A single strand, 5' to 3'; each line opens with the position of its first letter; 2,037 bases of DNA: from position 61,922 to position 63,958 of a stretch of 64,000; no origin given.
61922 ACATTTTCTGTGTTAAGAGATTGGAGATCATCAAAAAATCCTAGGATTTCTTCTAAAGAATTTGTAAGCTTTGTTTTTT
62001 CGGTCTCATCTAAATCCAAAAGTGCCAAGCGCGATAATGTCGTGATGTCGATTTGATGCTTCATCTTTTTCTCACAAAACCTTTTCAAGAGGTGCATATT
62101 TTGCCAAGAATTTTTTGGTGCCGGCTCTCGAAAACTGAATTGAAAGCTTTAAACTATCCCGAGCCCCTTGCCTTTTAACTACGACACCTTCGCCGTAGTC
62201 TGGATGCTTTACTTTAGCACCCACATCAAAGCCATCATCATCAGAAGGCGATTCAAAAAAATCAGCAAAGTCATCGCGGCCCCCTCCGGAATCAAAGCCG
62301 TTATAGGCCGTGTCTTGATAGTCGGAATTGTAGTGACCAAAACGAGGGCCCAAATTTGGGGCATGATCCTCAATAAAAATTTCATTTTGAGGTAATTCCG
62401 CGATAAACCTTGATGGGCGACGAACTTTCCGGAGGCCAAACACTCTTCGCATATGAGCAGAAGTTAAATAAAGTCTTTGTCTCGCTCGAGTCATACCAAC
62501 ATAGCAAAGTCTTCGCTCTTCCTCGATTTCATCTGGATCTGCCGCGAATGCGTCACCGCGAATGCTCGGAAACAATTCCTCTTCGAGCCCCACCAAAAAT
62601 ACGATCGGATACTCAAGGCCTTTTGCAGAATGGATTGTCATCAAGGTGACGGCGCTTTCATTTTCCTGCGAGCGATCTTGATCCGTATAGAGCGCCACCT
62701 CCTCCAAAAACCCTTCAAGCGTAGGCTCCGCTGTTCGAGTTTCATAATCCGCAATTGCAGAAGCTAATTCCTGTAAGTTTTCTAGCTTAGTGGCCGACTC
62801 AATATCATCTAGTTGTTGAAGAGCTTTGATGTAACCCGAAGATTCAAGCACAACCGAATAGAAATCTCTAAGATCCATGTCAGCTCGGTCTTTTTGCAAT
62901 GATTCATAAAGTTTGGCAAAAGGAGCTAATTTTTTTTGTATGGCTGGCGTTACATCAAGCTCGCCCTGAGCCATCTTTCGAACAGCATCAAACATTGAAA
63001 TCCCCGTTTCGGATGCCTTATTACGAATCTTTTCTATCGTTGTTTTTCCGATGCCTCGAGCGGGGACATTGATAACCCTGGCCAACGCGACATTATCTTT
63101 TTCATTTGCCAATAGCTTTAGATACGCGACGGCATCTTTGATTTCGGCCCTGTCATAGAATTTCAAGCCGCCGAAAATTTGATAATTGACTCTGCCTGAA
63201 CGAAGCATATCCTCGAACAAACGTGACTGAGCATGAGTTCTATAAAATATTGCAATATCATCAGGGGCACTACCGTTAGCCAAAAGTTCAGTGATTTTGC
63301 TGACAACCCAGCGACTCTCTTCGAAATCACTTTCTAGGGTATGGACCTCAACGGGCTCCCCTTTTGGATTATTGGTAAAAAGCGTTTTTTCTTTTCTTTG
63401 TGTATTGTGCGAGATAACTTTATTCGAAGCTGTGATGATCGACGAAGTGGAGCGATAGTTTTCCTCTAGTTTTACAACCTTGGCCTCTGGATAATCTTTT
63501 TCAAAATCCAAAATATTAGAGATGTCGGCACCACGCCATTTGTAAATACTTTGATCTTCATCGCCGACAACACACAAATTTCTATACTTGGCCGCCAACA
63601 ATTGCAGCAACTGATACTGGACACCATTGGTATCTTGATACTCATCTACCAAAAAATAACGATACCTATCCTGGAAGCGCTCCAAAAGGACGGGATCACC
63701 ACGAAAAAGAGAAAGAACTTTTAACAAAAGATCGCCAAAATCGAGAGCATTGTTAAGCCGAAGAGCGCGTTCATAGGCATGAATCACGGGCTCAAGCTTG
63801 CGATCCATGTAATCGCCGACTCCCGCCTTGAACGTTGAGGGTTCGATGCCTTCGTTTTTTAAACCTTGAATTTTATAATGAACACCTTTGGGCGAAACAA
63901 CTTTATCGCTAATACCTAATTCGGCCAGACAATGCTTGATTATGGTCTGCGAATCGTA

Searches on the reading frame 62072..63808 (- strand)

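Call 90: search_protein_families(library=pfam, proteins=[window:62072-63808:-], max_evalue=0.00001)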
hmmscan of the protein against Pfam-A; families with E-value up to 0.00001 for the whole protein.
window:62072-63808:- (578 aa): 6 families
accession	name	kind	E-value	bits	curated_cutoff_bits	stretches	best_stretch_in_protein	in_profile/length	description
PF13361.12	UvrD_C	-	5.7e-80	269.8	25.6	1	112-451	1-348/350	UvrD-like helicase C-terminal domain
PF00580.27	UvrD-helicase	-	1.5e-39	136.7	23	1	3-107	167-271/271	UvrD/REP helicase N-terminal domain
PF21196.3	PcrA_UvrD_tudor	-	2.4e-13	50.1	23.9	1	529-576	1-48/48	PcrA/UvrD tudor domain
PF13538.12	UvrD_C_2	-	8.3e-12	45.2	27.4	0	422-449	25-52/52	UvrD-like helicase C-terminal domain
PF01443.25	Viral_helicase1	-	6.8e-08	33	21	0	365-448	159-226/228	Viral superfamily 1 RNA helicase core domain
PF13245.12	AAA_19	-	2.5e-07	31.4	25.1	1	48-90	91-132/134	AAA domain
